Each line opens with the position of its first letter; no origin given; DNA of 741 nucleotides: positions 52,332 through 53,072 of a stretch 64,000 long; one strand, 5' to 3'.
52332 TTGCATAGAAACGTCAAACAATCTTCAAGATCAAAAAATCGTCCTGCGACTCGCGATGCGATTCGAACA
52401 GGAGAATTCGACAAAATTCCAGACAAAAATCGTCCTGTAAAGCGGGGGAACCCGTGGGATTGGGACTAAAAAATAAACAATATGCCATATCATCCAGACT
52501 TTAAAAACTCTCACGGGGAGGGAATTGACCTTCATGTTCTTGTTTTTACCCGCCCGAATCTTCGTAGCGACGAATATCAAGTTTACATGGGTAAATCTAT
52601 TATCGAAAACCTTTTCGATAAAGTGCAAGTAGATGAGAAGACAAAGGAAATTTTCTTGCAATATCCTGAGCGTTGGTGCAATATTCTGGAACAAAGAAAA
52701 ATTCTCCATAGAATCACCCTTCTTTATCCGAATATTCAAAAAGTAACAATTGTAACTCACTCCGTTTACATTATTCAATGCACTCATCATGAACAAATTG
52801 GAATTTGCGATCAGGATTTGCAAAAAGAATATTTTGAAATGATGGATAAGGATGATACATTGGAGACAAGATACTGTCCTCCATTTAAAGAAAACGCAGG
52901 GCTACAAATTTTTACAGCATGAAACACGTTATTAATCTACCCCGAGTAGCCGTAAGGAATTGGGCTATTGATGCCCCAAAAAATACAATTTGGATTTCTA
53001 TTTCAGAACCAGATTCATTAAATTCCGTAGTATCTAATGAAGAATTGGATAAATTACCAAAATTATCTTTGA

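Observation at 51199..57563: Compact + strand island of 17 small genes with phosphatase, glycosylase and macro-like proteins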

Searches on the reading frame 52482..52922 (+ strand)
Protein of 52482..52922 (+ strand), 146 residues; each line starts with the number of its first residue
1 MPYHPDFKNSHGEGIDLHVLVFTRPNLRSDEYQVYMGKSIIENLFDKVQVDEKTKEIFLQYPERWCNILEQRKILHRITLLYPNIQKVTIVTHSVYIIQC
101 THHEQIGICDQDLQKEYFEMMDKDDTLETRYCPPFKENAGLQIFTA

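Call 4: search_protein_families(library=pfam, max_evalue=0.1, proteins=[window:52482-52922:+])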
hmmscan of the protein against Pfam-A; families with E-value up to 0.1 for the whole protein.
window:52482-52922:+ (146 aa): 0 families

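Call 6: search_protein_families(library=phrogs, max_evalue=0.01, proteins=[window:52482-52922:+])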
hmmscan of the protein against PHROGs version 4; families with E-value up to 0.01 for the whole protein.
window:52482-52922:+ (146 aa): 0 families

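Call 14: search_protein_families(library=ncbifam, max_evalue=0.01, proteins=[window:52482-52922:+])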
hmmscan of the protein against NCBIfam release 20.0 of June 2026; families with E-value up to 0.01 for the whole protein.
window:52482-52922:+ (146 aa): 0 families

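Call 65: search_protein_families(library=padloc, max_evalue=0.1, proteins=[window:52482-52922:+])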
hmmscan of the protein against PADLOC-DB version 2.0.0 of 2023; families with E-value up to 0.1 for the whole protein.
window:52482-52922:+ (146 aa): 11 families
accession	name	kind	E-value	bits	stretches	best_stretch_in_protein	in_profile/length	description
PDLC00268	PtuA1|PtuA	-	6.7e-05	20.5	1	71-103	285-316/411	AAA ATPase domain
PDLC00267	PtuA1|PtuA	-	0.00024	18.3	1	71-115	303-346/438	AAA ATPase domain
PDLC00309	PtuA1|PtuA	-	0.00025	18.2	1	71-124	286-336/413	AAA ATPase domain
PDLC00271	PtuA1|PtuA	-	0.00074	17.2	1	71-113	296-337/421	AAA ATPase domain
PDLC00284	PtuA1|PtuA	-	0.00093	16.1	1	71-114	409-451/545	AAA ATPase domain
PDLC00299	PtuA1|PtuA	-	0.0019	15.2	1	71-117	395-439/535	AAA ATPase domain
PDLC00297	PtuA1|PtuA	-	0.0035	15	1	71-102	168-198/294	AAA ATPase domain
PDLC00278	PtuA1|PtuA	-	0.0041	14.5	1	71-117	305-350/436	AAA ATPase domain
PDLC04164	AriA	-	0.0076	13.8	1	49-98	188-236/253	-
PDLC02913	ATPase_I-A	-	0.0083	13.3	1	71-115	381-423/508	-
PDLC00286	PtuA1|PtuA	-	0.019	12.1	1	71-114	165-207/289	AAA ATPase domain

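Call 67: find_homologous_proteins(query=window:52482-52922:+, max_evalue=0.001)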
Query window:52482-52922:+ (146 aa): 50 proteins with E <= 0.001 among 55 candidates.
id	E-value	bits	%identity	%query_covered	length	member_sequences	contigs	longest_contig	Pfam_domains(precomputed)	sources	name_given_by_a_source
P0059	3.9e-96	337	100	100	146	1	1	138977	-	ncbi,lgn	-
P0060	6.5e-47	177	57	99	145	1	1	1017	-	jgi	jgi:hypothetical protein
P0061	1.0e-45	173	58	99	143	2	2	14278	-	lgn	-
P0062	2.7e-45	172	58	99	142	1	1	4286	-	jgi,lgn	jgi:hypothetical protein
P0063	5.3e-44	168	56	99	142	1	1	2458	-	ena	-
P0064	1.0e-43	167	55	100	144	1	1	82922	-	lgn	-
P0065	1.5e-42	163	54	99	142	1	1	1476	-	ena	-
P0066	6.2e-42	161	56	99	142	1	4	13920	-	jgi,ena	-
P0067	6.7e-42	161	54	99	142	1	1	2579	-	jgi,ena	jgi:hypothetical protein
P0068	1.6e-41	160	55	99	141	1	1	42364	-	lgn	-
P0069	4.6e-41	158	54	98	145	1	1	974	-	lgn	-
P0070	9.6e-41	157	52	99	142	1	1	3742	-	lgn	-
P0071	1.2e-40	157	52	100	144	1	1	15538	-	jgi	jgi:hypothetical protein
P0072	2.2e-39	153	50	99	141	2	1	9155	-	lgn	-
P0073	1.1e-38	150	51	99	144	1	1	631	-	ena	-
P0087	5.9e-32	129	47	95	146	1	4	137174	-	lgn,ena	-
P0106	3.2e-20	91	39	96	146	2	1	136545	-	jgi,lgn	jgi:hypothetical protein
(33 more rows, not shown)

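Call 69: search_solved_structures(query=A4, max_evalue=1, show_alignments=3)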
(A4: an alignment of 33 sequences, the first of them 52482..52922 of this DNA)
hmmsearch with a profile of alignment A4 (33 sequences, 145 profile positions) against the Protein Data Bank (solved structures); distinct sequences matched with E-value up to 1: 4.
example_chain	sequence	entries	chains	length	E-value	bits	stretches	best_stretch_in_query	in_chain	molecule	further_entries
9n69_A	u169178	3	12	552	0.17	14.3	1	73-113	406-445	AAA family ATPase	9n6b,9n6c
5vfx_A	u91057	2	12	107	0.48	12.9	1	12-98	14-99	TcpK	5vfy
4i98_B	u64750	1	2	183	0.69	12.4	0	20-55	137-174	Segregation and condensation protein B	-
8ee4_A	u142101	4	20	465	0.83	12.1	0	73-135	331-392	PtuA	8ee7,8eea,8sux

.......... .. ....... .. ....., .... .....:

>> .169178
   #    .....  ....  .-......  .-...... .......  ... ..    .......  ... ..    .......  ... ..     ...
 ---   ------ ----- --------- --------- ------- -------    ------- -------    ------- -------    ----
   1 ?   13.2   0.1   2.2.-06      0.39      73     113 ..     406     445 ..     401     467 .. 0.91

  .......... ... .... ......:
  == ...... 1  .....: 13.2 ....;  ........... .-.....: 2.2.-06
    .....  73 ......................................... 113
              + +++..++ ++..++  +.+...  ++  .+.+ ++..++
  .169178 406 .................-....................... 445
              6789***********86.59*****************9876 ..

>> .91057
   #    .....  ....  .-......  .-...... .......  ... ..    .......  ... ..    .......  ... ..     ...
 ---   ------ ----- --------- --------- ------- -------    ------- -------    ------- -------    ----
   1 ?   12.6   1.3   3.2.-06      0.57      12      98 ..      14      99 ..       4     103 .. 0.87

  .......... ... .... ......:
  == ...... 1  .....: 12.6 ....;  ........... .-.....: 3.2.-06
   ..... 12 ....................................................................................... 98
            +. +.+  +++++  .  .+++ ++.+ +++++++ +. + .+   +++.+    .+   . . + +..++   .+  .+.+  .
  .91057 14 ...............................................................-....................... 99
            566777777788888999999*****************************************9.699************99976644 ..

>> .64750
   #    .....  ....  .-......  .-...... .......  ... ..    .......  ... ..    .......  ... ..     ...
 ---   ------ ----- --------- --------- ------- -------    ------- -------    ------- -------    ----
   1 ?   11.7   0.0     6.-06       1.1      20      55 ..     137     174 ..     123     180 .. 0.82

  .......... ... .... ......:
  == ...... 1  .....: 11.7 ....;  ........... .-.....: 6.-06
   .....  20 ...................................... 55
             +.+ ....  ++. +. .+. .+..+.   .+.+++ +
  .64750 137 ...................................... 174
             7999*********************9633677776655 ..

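Call 70: search_protein_families(library=pfam, alignment_id=A4, max_evalue=0.1)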
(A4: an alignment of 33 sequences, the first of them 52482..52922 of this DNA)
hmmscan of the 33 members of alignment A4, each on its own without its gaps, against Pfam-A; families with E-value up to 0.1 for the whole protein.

A. member 1, window:52482-52922:+ (146 aa): 0 families

B. families by the number of members that match (of 33 scanned): 5 families
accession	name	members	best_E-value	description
PF00075.30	RNase_H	2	0.034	RNase H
PF20679.3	Hanta_Gn-B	1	0.0029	Hantavirus glycoprotein Gn, base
PF05187.19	Fer4_ETF_QO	1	0.045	Electron transfer flavoprotein-ubiquinone oxidoreductase, 4Fe-4S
PF13635.12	DUF4143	1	0.063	Domain of unknown function (DUF4143)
PF24635.1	DUF7632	1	0.087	Domain of unknown function (DUF7632)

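Call 95: find_encoding_contigs(protein=P0087, flank=4000, max_places=1)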
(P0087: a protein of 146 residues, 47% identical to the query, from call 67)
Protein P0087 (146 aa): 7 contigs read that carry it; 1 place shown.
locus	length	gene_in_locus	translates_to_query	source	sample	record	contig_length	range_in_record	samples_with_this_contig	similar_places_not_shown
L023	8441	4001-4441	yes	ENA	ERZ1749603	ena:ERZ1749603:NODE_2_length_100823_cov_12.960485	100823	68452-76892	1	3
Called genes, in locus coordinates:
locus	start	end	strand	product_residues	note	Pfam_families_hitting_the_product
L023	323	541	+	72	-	-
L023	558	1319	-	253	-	-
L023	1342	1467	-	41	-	PF12651:RHH_3 (weak)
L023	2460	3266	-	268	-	PF00196:GerE (weak)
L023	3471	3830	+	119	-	-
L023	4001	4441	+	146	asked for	-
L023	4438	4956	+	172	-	PF02481:DNA_processg_A (weak)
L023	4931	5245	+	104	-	-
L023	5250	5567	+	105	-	-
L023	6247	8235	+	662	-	PF26675:DUF8224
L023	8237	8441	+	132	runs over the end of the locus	-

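Call 96: find_encoding_contigs(protein=P0106, flank=4000, max_places=1)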
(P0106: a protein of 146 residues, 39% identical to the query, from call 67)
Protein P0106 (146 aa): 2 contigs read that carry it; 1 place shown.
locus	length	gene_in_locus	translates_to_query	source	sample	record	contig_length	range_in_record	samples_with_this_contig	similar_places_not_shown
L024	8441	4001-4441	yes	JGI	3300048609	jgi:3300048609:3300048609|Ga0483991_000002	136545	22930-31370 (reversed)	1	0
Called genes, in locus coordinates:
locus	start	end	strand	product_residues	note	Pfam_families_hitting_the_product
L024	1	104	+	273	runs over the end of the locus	-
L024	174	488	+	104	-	-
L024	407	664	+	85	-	-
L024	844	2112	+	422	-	-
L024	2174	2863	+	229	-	-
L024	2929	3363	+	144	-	-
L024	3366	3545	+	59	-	-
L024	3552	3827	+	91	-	-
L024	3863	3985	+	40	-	-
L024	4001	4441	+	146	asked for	-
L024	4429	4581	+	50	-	-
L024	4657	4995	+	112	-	PF13496:DUF4120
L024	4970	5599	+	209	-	-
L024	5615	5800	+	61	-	-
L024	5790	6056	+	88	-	-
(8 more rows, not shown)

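Call 97: find_encoding_contigs(protein=P0064, flank=4000, max_places=1)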
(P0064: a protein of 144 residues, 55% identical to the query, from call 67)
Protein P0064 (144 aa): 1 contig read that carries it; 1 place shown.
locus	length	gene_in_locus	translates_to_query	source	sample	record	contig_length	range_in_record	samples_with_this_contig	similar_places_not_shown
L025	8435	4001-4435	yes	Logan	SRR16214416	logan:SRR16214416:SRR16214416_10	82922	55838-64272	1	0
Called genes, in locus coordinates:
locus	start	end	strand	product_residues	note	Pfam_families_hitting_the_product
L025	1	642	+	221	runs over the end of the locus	-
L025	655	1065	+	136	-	PF09643:YopX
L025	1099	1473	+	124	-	PF09643:YopX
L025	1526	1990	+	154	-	PF18907:DUF5662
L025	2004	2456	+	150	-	-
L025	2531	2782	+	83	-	-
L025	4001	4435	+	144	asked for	-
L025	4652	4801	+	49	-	-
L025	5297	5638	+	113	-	-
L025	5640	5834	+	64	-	-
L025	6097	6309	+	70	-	-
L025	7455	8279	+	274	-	PF01370:Epimerase, PF04321:RmlD_sub_bind (weak), PF16363:GDP_Man_Dehyd (faint), PF01073:3Beta_HSD (weak)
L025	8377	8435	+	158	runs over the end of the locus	-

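Call 105: search_protein_representatives(alignment_id=A4)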
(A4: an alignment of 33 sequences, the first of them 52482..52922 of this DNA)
Query: 33 sequences, 145 profile positions. Proteins with E-value up to 0.001 (for the whole library): 134; up to 1e-10: 108; up to 1e-30: 32. The best 134 are listed.
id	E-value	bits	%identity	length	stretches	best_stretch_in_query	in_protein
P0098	1.3e-63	228.8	-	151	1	1-144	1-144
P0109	2.1e-46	173.0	-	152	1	3-136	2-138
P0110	5.0e-45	168.5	-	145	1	4-141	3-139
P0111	4.1e-44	165.6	-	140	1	6-121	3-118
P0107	7.4e-43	161.5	-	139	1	11-137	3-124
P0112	7.7e-43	161.4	-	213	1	1-143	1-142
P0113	9.6e-42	157.9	-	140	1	14-144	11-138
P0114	2.6e-41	156.5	-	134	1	20-142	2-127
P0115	5.5e-41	155.4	-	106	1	46-143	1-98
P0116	9.5e-40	151.4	-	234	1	16-134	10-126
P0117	6.2e-39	148.8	-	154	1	7-121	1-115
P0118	6.5e-39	148.7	-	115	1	1-112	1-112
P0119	2.6e-38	146.8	-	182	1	17-143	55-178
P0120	2.1e-37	143.8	-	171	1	15-126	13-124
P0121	3.2e-37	143.2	-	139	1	12-129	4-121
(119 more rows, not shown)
